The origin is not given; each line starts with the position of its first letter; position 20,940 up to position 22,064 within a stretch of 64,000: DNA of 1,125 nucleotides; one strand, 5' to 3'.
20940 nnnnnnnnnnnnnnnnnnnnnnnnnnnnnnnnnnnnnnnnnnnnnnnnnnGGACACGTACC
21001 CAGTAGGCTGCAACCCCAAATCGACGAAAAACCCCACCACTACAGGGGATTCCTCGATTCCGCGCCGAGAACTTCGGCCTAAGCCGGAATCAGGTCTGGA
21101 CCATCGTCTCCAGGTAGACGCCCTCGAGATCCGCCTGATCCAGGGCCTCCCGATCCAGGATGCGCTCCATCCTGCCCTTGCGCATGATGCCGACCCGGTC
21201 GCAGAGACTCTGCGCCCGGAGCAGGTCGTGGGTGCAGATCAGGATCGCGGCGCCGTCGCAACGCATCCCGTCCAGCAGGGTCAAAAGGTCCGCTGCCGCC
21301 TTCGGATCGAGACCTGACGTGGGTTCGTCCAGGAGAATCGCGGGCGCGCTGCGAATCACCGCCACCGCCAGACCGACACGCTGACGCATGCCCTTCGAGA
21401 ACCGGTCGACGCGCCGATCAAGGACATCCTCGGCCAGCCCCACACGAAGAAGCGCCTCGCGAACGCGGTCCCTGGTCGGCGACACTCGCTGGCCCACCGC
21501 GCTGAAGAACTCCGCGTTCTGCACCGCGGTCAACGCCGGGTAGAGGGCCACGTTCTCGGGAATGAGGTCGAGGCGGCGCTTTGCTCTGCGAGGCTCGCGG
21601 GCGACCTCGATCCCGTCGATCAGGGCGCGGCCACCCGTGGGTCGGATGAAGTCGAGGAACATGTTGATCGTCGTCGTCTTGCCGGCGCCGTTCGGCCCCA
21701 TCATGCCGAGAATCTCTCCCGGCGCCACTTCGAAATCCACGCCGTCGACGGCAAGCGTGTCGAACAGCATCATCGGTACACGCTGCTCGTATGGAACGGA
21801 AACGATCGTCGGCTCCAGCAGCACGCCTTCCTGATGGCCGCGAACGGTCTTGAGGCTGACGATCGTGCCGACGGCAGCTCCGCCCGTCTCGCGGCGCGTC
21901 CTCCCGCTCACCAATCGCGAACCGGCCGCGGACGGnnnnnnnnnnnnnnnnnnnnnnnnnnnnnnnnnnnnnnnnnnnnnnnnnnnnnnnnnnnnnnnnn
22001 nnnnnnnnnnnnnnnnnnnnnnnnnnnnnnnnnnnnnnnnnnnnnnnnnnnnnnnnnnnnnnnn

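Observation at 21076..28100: Mosaic duplication: diverged permease pairs but a 99%-identical ATPase segment, with a deletion that creates a chimeric ATPase ORF in copy A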

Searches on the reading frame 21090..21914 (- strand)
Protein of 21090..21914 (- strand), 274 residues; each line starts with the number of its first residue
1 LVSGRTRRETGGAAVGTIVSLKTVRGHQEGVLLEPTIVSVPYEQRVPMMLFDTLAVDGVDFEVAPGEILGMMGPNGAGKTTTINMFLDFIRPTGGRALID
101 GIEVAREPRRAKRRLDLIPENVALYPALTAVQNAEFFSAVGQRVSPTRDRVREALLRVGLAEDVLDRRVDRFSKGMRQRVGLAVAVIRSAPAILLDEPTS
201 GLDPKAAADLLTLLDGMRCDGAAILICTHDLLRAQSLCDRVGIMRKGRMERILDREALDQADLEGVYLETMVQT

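Call 4: search_protein_families(library=pfam, proteins=[window:21090-21914:-])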
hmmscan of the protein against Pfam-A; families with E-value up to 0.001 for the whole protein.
window:21090-21914:- (274 aa): 2 families
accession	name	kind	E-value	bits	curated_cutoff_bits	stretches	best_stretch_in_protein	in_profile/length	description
PF00005.33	ABC_tran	-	1.8e-29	103.5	25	1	57-200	2-137/137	ABC transporter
PF13304.12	AAA_21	-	9.9e-12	46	27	1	167-231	233-300/304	AAA domain, putative AbiEii toxin, Type IV TA system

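Call 10: search_protein_families(library=ncbifam, proteins=[window:21090-21914:-])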
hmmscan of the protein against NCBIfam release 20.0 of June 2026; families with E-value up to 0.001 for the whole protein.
window:21090-21914:- (274 aa): 185 families (the best 25 are shown)
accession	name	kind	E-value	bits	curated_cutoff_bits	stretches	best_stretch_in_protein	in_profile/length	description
TIGR01188.1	drrA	subfamily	3.8e-56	190.6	312.45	1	52-250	5-203/302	daunorubicin resistance ABC transporter, ATP-binding protein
NF033858.1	ABC2_perm_RbbA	equivalog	1.7e-39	135.5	1050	1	50-252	276-478/909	ribosome-associated ATPase/putative transporter RbbA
TIGR03522.1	GldA_ABC_ATP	equivalog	1.8e-39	136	402.6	1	54-249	16-210/301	gliding motility-associated ABC transporter ATP-binding subunit GldA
NF010060.0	PRK13537.1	equivalog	6.3e-37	127.1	521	1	49-248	24-223/314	nodulation factor ABC transporter ATP-binding protein NodI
TIGR03740.1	galliderm_ABC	subfamily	1.4e-36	126.3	309.75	1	53-270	13-221/223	lantibiotic protection ABC transporter ATP-binding subunit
TIGR01186.1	proV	subfamily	2.5e-35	122.3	326.6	1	53-249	6-208/363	betaine/proline/choline family ABC transporter ATP-binding protein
NF010059.0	PRK13536.1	equivalog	4.9e-33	114.3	549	1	52-248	55-251/342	nodulation factor ABC transporter ATP-binding protein NodI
TIGR03258.1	PhnT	equivalog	3.8e-32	111.7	499.15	1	56-262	24-231/359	2-aminoethylphosphonate ABC transport system ATP-binding subunit PhnT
TIGR04406.1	LPS_export_lptB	equivalog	1.8e-31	109.3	240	1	55-249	16-213/239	LPS export ABC transporter ATP-binding protein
TIGR01288.1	nodI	equivalog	5.7e-30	104.4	424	1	52-248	16-212/303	nodulation factor ABC transporter ATP-binding protein NodI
TIGR01166.1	cbiO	subfamily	7.7e-30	103.8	211.8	1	55-231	7-187/190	cobalt ABC transporter, ATP-binding protein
NF047930.1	ABC_ATP_B6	equivalog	1.5e-29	103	670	1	54-264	16-229/510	putative B6 ABC transporter ATP-binding protein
TIGR04521.1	ECF_ATPase_2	equivalog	2.3e-29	102.4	330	1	51-250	16-224/279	energy-coupling factor transporter ATPase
TIGR03864.1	PQQ_ABC_ATP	hypoth_equivalog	3.7e-29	101.9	302.25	1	54-252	15-213/236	ABC transporter, ATP-binding subunit, PQQ-dependent alcohol dehydrogenase system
NF006987.0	PRK09452.1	equivalog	4e-29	101.5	482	1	53-252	30-229/378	spermidine/putrescine ABC transporter ATP-binding protein PotA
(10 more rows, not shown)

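Call 45: predict_structure(alignment_id=A2)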
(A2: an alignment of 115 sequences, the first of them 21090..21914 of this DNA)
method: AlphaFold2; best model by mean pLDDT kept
length: 274 residues; sequences in the alignment: 115
mean_pLDDT: 82.0   pTM: 0.79
mean pLDDT of the five models: 82.0, 81.4, 80.4, 80.2, 78.5
residues with pLDDT >= 90: 176; 70-90: 44; 50-70: 15; < 50: 39
segments of 3 or more residues with pLDDT < 50: 1-15, 28-51
pLDDT, mean of each block of 10 residues (from residue 1): 32 49 56 25 34 74 96 91 93 90 94 93 96 96 90 95 96 93 94 91 82 92 94 92 93 95 93 73
secondary structure, 60 per line:
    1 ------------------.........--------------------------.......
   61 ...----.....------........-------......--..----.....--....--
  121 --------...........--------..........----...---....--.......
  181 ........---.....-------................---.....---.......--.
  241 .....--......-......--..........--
elements in order: E19-27 E54-63 E68-72 H79-86 E94-99 H108-112 E115-118 H130-139 H148-157 H174-188 E192-196 H204-219 E223-227 H231-237 E240-245 E248-253 H255-260 H263-272
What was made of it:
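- In the AF2 model the NBD core (residues 54-274) has pLDDT above 90, but residues 28-51 are below 50 (call 45). The NBD core is predicted confidently (call 45). Residues 28-51 have pLDDT below 50 (call 45).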

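Call 62: find_encoding_contigs(protein=window:21093-21911:-, flank=3000, max_places=10)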
Protein seq(273 aa) (273 aa): no gene with exactly this product is on record in the collection.
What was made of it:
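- Tried and rejected: An exact look-up of the 273-aa chimera found no record (call 62).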
